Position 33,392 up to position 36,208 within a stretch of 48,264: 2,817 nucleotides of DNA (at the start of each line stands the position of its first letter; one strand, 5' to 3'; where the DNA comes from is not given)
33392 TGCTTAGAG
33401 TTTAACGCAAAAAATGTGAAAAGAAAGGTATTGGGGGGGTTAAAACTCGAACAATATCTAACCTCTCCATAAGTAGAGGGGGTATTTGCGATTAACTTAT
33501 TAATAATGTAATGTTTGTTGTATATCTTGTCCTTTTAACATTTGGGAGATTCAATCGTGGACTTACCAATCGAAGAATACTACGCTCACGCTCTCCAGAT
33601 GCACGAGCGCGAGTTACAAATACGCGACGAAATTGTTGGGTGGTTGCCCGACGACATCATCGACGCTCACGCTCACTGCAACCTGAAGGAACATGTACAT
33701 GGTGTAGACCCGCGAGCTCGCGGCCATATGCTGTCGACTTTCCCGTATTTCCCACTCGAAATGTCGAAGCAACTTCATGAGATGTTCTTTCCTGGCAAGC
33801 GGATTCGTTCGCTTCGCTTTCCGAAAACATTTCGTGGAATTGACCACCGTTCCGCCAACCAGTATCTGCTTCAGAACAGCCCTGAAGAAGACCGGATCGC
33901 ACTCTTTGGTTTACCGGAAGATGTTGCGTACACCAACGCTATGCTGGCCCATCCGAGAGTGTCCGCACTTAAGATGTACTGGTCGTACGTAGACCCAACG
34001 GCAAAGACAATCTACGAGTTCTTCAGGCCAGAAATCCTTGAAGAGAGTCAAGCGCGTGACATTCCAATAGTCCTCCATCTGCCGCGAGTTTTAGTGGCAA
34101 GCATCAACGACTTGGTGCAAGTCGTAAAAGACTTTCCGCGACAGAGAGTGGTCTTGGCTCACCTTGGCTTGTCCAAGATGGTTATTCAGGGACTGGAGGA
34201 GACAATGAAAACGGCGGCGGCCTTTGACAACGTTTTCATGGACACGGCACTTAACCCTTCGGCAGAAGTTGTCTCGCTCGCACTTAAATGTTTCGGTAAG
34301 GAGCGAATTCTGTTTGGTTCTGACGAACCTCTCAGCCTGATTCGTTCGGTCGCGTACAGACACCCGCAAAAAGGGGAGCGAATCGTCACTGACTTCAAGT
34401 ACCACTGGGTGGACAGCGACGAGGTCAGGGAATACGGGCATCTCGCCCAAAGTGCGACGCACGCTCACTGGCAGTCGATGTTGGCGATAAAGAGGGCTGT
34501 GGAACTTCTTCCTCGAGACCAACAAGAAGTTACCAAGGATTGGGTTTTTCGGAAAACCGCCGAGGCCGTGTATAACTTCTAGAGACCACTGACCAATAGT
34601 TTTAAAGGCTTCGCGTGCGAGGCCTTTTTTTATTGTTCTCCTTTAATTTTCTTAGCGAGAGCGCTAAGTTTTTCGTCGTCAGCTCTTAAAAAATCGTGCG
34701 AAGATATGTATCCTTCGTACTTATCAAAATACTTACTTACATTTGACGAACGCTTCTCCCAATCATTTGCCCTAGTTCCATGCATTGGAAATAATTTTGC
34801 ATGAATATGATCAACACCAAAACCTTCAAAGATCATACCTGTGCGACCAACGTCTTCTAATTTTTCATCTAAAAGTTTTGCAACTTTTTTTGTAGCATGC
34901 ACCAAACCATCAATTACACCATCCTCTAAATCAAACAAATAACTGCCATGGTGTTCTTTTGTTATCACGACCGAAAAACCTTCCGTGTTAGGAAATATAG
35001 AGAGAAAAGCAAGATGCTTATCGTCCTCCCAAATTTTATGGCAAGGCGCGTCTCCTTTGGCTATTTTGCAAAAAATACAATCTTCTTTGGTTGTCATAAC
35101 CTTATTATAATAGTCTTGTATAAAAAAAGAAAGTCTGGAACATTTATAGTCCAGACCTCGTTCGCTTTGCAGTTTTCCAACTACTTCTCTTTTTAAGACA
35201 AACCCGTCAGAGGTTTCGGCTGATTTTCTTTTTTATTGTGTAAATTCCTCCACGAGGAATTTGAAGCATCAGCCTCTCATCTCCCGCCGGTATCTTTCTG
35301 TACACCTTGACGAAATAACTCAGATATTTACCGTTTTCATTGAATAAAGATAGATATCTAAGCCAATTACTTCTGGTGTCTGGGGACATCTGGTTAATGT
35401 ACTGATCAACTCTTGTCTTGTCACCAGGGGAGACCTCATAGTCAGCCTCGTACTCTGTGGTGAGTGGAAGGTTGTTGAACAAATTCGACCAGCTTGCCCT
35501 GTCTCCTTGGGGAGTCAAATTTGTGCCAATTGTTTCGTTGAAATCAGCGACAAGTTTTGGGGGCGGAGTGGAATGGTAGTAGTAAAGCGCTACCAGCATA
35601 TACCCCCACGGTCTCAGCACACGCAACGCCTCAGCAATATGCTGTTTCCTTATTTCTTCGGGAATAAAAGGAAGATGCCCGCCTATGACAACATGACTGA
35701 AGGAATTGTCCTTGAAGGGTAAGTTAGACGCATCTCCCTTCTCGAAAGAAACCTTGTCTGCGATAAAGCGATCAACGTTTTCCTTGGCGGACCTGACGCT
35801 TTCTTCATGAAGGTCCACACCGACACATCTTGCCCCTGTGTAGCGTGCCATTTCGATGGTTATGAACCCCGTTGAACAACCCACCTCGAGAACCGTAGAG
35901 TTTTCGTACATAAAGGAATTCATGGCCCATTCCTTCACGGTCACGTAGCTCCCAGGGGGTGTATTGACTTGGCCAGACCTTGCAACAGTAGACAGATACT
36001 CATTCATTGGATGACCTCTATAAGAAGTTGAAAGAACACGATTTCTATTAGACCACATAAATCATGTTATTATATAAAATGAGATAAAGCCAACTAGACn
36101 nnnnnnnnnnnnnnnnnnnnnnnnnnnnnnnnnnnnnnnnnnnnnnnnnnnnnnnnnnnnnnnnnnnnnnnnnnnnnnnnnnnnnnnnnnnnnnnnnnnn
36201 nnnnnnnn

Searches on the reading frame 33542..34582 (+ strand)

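Call 82: search_protein_families(library=pfam, proteins=[window:33542-34582:+], max_evalue=0.00001)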
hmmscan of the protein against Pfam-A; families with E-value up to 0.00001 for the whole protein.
window:33542-34582:+ (346 aa): 1 family
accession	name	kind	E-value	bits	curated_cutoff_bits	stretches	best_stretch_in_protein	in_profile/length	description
PF04909.20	Amidohydro_2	-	5.6e-16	59.6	26.4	1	40-346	1-289/289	Amidohydrolase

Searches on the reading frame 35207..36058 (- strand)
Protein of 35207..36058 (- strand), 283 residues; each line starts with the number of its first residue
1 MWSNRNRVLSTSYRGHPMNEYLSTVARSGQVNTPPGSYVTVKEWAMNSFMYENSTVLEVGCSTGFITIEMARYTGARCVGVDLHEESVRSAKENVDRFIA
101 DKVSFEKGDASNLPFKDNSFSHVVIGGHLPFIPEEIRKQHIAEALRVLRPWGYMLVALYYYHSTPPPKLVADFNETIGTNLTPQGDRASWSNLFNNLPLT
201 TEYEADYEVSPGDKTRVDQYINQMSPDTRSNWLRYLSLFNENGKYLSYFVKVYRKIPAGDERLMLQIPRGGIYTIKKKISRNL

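Call 82: search_protein_families(library=pfam, proteins=[window:35207-36058:-], max_evalue=0.00001)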
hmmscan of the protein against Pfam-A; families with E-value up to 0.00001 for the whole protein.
window:35207-36058:- (283 aa): 6 families
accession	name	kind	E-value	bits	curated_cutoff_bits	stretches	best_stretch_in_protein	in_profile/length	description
PF13649.12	Methyltransf_25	-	1.3e-20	74.3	27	1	56-152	1-97/97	Methyltransferase domain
PF13847.12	Methyltransf_31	-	4e-18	65.9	27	1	53-176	4-129/145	Methyltransferase domain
PF08241.18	Methyltransf_11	-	6.8e-18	65.5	21.2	1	57-155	1-94/95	Methyltransferase domain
PF01209.24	Ubie_methyltran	-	1.5e-09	38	20.1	1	52-156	47-151/233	ubiE/COQ5 methyltransferase family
PF08242.18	Methyltransf_12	-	2.3e-08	35.1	30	1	57-152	1-96/98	Methyltransferase domain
PF01135.25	PCMT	-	2.7e-08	34.3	20.3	1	50-139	71-162/210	Protein-L-isoaspartate(D-aspartate) O-methyltransferase (PCMT)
